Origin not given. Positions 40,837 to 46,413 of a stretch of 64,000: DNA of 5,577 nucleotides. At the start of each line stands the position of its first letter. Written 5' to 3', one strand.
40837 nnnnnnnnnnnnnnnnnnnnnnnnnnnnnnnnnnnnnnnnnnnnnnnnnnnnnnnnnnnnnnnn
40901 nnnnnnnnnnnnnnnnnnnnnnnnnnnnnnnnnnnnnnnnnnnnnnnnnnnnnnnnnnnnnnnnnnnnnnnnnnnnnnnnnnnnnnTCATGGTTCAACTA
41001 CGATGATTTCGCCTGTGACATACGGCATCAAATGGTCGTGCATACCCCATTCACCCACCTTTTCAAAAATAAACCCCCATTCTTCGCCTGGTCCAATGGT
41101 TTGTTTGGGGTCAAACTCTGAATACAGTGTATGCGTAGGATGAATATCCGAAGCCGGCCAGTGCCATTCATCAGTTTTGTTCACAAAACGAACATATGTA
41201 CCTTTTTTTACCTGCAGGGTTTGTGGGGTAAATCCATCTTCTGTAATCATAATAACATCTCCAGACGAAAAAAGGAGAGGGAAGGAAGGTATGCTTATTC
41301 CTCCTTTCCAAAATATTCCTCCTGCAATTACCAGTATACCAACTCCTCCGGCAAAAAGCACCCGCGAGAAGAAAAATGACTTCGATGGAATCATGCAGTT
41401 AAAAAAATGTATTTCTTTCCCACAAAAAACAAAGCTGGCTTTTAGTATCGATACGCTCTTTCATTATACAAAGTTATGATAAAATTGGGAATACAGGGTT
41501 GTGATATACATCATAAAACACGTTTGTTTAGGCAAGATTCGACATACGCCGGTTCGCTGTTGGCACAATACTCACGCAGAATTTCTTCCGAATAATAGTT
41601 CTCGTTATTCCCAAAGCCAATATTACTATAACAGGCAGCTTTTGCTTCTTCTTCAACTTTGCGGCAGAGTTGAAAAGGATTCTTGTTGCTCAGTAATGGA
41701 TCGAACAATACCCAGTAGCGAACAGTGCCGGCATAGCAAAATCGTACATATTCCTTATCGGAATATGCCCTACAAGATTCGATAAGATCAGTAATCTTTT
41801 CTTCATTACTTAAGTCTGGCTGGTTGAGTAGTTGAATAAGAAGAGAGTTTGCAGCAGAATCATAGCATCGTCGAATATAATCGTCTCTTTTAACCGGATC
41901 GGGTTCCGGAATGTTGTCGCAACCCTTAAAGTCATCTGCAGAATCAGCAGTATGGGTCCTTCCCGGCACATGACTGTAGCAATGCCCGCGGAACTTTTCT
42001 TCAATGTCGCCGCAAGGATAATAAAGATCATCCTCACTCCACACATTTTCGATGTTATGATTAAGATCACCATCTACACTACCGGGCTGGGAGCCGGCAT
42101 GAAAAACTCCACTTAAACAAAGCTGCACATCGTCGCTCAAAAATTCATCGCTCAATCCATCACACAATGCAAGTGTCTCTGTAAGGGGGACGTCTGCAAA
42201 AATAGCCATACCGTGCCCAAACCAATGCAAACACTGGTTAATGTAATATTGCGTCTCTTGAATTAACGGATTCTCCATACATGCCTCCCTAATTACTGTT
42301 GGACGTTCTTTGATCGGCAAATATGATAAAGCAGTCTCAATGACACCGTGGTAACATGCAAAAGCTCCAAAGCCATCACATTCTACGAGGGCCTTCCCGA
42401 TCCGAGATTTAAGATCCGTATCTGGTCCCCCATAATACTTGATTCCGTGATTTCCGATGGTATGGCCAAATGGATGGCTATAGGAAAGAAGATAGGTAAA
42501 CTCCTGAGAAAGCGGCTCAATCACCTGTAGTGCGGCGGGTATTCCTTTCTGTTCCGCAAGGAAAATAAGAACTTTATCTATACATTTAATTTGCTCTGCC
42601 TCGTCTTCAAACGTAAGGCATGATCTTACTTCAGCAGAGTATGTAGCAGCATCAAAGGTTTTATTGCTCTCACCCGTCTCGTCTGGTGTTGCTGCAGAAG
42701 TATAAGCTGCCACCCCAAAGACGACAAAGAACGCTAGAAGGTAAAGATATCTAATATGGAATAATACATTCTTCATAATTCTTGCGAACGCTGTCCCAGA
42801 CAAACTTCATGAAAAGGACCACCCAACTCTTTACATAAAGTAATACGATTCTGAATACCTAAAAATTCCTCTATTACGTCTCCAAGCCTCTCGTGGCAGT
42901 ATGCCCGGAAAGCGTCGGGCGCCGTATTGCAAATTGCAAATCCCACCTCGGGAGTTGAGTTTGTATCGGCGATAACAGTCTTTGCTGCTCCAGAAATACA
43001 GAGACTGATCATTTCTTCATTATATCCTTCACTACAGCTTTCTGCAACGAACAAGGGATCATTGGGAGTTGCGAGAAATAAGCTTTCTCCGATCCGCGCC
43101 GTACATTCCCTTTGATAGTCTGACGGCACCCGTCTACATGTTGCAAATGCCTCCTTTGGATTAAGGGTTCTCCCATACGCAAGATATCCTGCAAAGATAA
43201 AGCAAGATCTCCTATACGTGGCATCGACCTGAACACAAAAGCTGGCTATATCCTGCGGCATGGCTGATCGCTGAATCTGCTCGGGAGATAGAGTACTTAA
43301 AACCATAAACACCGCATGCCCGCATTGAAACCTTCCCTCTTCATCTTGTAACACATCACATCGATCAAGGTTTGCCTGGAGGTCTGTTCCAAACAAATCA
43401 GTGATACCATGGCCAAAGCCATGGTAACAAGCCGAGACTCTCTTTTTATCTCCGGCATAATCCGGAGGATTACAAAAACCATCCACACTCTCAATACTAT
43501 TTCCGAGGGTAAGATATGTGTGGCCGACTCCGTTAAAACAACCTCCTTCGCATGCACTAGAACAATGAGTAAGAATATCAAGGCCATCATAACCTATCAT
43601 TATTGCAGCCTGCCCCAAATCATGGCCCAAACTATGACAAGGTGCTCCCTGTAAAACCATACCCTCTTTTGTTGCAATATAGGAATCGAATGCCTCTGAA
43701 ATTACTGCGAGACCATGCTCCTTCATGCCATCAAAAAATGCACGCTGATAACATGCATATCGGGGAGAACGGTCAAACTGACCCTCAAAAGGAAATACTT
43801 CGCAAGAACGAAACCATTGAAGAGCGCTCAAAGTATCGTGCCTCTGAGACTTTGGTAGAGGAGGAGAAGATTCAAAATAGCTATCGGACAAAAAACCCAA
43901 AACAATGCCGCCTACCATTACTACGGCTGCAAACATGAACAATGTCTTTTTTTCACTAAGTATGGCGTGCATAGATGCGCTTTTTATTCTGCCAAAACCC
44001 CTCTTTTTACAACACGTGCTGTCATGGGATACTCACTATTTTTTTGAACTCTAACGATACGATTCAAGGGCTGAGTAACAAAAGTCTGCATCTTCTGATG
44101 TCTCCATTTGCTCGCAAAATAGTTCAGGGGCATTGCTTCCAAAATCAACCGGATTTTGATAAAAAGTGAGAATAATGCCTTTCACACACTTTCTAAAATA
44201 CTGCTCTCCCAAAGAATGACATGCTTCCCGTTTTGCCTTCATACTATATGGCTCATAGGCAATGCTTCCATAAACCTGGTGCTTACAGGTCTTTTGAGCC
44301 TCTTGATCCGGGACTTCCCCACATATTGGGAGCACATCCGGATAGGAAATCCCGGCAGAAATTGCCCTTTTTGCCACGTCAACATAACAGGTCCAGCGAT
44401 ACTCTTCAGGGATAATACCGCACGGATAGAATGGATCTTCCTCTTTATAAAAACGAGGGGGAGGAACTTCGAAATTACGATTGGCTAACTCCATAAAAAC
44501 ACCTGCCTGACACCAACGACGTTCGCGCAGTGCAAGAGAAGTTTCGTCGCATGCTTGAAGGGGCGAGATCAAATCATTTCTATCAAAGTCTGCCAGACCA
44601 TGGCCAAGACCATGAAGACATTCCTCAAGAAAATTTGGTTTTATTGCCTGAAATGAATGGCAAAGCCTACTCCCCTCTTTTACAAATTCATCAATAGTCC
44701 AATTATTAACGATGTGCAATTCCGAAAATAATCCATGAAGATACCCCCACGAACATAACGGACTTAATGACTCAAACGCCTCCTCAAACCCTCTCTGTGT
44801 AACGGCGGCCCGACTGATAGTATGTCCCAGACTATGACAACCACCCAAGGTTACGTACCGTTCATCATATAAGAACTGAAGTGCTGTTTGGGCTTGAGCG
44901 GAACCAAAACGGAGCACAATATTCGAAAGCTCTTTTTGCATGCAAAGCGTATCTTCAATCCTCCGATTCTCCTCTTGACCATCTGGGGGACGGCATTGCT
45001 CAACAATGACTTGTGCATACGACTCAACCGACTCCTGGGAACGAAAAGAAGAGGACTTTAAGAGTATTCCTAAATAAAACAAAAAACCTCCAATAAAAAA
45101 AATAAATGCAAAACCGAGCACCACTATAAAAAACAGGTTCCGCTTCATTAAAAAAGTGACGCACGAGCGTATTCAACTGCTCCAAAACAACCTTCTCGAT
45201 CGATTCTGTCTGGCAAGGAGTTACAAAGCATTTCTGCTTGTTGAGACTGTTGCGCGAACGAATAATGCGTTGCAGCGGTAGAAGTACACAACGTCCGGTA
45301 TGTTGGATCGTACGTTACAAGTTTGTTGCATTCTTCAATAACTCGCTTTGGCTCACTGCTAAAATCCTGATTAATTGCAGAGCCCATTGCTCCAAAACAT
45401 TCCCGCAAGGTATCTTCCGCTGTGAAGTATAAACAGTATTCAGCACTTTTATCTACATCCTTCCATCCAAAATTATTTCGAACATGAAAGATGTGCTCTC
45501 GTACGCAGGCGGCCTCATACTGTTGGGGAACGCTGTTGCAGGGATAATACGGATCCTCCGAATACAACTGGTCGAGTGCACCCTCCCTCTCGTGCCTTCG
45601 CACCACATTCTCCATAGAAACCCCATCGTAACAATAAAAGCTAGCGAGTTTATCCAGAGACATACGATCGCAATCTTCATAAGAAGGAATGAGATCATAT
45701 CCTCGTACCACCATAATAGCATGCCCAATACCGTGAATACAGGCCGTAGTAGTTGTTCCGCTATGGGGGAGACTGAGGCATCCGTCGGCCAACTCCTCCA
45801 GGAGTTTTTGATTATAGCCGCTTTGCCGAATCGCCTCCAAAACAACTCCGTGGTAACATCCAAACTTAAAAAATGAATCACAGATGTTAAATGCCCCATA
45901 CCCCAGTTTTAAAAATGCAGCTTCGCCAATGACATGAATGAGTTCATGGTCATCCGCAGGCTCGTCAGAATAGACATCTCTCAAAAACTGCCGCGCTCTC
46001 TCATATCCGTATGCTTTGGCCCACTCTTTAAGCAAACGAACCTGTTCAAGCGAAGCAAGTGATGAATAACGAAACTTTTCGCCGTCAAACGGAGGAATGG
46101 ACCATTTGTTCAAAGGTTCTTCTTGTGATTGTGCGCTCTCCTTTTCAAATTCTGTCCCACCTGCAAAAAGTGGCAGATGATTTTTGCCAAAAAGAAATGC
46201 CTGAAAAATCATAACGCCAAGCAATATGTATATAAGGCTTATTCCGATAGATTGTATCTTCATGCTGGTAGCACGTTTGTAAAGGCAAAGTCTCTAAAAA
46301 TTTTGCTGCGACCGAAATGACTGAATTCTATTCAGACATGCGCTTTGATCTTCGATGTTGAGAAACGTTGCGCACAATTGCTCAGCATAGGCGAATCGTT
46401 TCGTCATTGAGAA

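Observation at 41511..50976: Tandem array of eight divergent paralogs of an unassigned, membrane-anchored Cys-pair/His-motif repeat protein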

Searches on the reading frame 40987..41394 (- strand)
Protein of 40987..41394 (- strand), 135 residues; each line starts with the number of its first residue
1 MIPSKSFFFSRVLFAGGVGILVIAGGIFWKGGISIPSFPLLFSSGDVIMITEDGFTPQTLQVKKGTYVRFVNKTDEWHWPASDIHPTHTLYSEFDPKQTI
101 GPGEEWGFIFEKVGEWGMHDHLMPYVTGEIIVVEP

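Call 13: search_protein_families(library=pfam, proteins=[window:40987-41394:-], max_evalue=0.01)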
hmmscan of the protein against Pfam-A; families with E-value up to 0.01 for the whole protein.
window:40987-41394:- (135 aa): 1 family
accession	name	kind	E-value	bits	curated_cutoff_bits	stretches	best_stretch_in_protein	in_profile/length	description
PF13473.12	Cupredoxin_1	-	6.7e-05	23.3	27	1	48-132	25-104/104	Cupredoxin-like domain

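Call 42: search_solved_structures(query=window:40987-41394:-, max_evalue=10, show_alignments=3)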
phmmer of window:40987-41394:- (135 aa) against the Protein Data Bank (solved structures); distinct sequences matched with E-value up to 10: 5.
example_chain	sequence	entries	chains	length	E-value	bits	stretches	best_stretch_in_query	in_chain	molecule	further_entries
4cvu_A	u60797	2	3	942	0.068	16.4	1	68-117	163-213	BETA-MANNOSIDASE | BETA-MANNOSIDASE GH2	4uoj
9cck_A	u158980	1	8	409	0.088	16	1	46-131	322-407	Copper-containing nitrite reductase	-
6hbe_A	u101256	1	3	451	0.16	15.2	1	50-135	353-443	Copper-containing nitrite reductase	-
7zqe_M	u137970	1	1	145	0.61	13.3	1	31-130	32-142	Plastocyanin, chloroplastic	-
2plt_A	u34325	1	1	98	0.88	12.8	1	55-131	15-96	PLASTOCYANIN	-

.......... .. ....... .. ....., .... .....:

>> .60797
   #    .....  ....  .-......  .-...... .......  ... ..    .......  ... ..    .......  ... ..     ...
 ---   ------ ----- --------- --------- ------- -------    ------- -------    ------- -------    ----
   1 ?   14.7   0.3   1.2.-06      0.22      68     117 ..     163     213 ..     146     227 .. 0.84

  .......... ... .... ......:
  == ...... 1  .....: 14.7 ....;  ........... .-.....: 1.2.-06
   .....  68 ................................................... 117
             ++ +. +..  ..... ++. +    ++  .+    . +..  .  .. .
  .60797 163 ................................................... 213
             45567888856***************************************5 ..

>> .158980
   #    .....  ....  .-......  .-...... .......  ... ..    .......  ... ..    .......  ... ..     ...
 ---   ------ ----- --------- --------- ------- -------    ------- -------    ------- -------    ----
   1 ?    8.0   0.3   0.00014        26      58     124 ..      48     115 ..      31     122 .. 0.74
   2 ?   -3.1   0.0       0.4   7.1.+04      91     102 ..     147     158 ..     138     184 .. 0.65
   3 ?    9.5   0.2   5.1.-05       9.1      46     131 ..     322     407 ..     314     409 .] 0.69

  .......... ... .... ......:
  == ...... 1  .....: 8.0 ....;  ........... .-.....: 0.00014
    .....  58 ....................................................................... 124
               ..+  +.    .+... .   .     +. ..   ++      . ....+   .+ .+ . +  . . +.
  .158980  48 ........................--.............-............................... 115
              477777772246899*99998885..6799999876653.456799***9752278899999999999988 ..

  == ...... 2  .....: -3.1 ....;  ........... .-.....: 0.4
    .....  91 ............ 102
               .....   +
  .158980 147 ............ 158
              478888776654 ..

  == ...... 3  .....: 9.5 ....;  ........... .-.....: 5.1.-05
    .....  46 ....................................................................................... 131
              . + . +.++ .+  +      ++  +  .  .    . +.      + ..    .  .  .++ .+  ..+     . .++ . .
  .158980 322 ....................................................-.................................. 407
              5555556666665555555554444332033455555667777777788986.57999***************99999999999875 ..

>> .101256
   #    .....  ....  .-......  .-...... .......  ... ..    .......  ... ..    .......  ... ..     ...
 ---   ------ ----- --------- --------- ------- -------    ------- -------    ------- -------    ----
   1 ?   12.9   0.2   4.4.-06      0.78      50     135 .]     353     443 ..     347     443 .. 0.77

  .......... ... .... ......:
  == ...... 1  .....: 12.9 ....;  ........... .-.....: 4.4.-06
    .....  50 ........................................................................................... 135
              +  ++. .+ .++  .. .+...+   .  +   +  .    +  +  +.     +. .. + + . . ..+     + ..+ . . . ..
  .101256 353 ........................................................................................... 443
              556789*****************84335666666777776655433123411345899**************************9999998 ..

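Call 59: find_homologous_proteins(query=window:40987-41394:-, max_evalue=0.001)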
Query window:40987-41394:- (135 aa): 5 proteins with E <= 0.001 among 15 candidates.
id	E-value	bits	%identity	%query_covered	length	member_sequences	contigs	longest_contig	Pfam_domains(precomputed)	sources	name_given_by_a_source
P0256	5.8e-54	200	99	64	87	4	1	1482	-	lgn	-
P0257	6.4e-39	151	59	81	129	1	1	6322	PF13473.13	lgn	-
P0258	2.2e-37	146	57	71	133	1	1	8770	PF13473.13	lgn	-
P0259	5.2e-37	145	67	65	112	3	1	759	PF13473.13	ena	-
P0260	1.4e-25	108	55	67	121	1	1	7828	PF13473.13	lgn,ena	-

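Call 67: predict_structure(alignment_id=A7)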
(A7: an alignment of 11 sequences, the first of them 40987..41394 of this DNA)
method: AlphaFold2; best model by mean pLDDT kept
length: 135 residues; sequences in the alignment: 11
mean_pLDDT: 76.9   pTM: 0.60
mean pLDDT of the five models: 76.9, 76.3, 62.8, 62.6, 60.7
residues with pLDDT >= 90: 61; 70-90: 22; 50-70: 40; < 50: 12
segments of 3 or more residues with pLDDT < 50: 36-43
pLDDT, mean of each block of 10 residues (from residue 1): 54 59 57 45 71 95 93 96 67 82 93 90 91 90
secondary structure, 60 per line:
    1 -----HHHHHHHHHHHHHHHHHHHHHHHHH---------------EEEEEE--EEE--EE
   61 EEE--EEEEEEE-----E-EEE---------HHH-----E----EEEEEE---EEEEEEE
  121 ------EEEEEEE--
elements in order: H6-30 E46-51 E54-56 E59-63 E66-72 E80-82 E105-110 E114-120 E127-133

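Call 70: fold_search(model_id=the predicted structure, library=pdb)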
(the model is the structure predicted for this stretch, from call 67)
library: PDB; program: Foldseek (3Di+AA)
matches with E <= 10: 1412; with E <= 0.001: 384
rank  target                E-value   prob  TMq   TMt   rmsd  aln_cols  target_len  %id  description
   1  6hbe_C                2.8e-08  1.00  0.55  0.18   2.9       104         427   26  Cu-containing nitrite reductase (NirK) from Thermus scotoductus SA-01 (released 2019-01-23)
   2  1sf3                  3.6e-08  1.00  0.57  0.72   2.4        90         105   19  Structure of the reduced form of the P94A mutant of amicyanin (released 2004-07-27)
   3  2plt                  5.8e-08  1.00  0.57  0.76   2.6        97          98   26  STRUCTURE DETERMINATION OF PLASTOCYANIN FROM A CRYSTAL SPECIMEN WITH HEMIHEDRAL TWINNING FRACTION OF ONE-HALF (released 1993-10-31)
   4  5fc9_A                5.8e-08  1.00  0.54  0.76   3.8       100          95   17  Novel Purple Cupredoxin from Nitrosopumilus maritimus (released 2016-05-11)
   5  2idq                  7.0e-08  1.00  0.57  0.73   1.9        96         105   16  Structure of M98A mutant of amicyanin, Cu(II) (released 2007-03-13)
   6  4p5r                  7.9e-08  1.00  0.57  0.72   2.4        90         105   19  Structure of oxidized W45Y mutant of amicyanin (released 2014-04-23)
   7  2gb2                  8.4e-08  1.00  0.57  0.72   2.4        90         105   19  The P52G mutant of amicyanin in the Cu(II) state. (released 2006-08-01)
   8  6hbe_A                1.2e-07  1.00  0.56  0.19   2.5       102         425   25  Cu-containing nitrite reductase (NirK) from Thermus scotoductus SA-01 (released 2019-01-23)
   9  1pcs                  1.3e-07  1.00  0.57  0.77   2.3        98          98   21  THE 2.15 A CRYSTAL STRUCTURE OF A TRIPLE MUTANT PLASTOCYANIN FROM THE CYANOBACTERIUM SYNECHOCYSTIS SP. PCC 6803 (released 1997-12-17)
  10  1sfd_A                2.0e-07  1.00  0.56  0.72   2.5        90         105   19  oxidized form of amicyanin mutant P94F (released 2004-07-27)
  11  1byp                  2.1e-07  1.00  0.57  0.76   2.6        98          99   17  E43K,D44K DOUBLE MUTANT PLASTOCYANIN FROM SILENE (released 1999-10-19)
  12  1iuz                  2.8e-07  1.00  0.57  0.77   2.6        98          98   18  PLASTOCYANIN (released 1997-08-20)
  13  3rym_A                3.8e-07  1.00  0.57  0.72   2.4        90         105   19  Structure of Oxidized M98K mutant of Amicyanin (released 2011-11-23)
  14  2qdv                  4.3e-07  1.00  0.57  0.72   2.5        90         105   19  Structure of the Cu(II) form of the M51A mutant of amicyanin (released 2007-12-11)
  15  3ie9                  4.3e-07  1.00  0.56  0.71   2.4        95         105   16  Structure of oxidized M98L mutant of amicyanin (released 2009-10-06)
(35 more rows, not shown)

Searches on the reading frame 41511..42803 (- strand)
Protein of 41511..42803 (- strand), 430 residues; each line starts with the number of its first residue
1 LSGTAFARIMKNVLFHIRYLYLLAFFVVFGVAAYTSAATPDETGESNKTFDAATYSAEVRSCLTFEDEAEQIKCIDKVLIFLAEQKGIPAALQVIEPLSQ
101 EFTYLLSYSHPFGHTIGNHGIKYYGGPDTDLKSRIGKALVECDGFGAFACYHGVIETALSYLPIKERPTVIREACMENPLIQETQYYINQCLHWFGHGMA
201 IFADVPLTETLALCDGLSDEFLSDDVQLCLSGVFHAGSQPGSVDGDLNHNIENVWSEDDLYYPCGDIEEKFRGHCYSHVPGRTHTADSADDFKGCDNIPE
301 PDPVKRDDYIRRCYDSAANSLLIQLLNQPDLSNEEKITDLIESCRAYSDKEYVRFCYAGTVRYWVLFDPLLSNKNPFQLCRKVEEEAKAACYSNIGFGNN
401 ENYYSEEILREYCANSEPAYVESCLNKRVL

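Call 3: search_protein_families(library=pfam, proteins=[window:41511-42803:-], max_evalue=1)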
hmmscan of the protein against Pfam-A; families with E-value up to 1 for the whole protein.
window:41511-42803:- (430 aa): 1 family
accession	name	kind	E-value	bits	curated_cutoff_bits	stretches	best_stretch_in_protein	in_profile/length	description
PF01522.26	Polysacc_deac_1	-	0.066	13.6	23.1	1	62-123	10-68/124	Polysaccharide deacetylase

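Call 4: search_protein_families(library=ncbifam, proteins=[window:41511-42803:-], max_evalue=1)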
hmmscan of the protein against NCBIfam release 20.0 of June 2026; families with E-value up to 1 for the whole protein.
window:41511-42803:- (430 aa): 1 family
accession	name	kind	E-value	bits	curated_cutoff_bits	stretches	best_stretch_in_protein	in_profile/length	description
NF012168.1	BlaI_of_BCL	exception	0.087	12.8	180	1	305-338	80-112/121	penicillinase repressor BlaI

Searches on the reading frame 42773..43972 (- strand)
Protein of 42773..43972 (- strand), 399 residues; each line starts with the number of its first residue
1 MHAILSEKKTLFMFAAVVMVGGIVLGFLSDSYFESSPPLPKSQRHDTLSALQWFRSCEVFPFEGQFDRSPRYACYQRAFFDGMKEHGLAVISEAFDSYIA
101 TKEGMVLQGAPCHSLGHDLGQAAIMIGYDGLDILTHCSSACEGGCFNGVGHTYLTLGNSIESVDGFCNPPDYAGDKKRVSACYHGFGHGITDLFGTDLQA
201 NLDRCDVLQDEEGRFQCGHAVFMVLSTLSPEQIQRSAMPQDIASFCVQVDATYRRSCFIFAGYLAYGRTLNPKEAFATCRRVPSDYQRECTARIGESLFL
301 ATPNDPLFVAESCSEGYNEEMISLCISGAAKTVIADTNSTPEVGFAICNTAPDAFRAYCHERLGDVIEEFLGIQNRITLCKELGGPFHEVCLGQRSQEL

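Call 3: search_protein_families(library=pfam, proteins=[window:42773-43972:-], max_evalue=1)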
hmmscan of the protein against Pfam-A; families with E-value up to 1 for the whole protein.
window:42773-43972:- (399 aa): 2 families
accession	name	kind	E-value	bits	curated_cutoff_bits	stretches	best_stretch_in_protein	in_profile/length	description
PF15180.11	NPBW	-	0.029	14.6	27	1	197-227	83-113/118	Neuropeptides B and W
PF19994.4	GASH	-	0.36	10.4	27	1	312-376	73-137/398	GTPase-associated system helical domain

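Call 4: search_protein_families(library=ncbifam, proteins=[window:42773-43972:-], max_evalue=1)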
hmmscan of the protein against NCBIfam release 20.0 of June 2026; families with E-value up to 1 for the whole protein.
window:42773-43972:- (399 aa): 2 families
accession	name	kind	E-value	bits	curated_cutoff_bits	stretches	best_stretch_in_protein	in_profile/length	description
NF058508.1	phy_ery_CpeB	equivalog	0.1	12.4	275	1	89-162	50-126/181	phycoerythrin subunit beta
NF003376.0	PRK04452.1-2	subfamily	0.22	10.3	280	0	278-332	53-102/313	acetyl-CoA decarbonylase/synthase complex subunit delta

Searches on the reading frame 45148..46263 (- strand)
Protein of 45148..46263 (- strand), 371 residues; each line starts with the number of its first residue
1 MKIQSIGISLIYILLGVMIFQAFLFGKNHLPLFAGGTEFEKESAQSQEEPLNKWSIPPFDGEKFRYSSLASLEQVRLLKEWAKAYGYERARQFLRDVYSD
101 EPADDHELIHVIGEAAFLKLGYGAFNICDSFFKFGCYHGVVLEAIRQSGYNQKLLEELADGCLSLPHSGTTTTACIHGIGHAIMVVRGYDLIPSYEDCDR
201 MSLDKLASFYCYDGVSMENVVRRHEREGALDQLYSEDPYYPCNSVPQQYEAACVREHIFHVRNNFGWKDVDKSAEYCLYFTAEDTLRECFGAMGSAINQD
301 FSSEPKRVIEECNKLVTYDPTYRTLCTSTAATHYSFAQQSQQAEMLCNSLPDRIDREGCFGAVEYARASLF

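Call 3: search_protein_families(library=pfam, proteins=[window:45148-46263:-], max_evalue=1)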
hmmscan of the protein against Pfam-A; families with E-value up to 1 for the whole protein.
window:45148-46263:- (371 aa): 1 family
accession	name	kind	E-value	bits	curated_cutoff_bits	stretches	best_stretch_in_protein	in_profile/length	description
PF09675.16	Chlamy_scaf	-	0.25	11.9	25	0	213-252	28-68/134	Chlamydia-phage Chp2 scaffold (Chlamy_scaf)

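Call 4: search_protein_families(library=ncbifam, proteins=[window:45148-46263:-], max_evalue=1)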
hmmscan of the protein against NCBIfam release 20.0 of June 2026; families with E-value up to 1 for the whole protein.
window:45148-46263:- (371 aa): 0 families
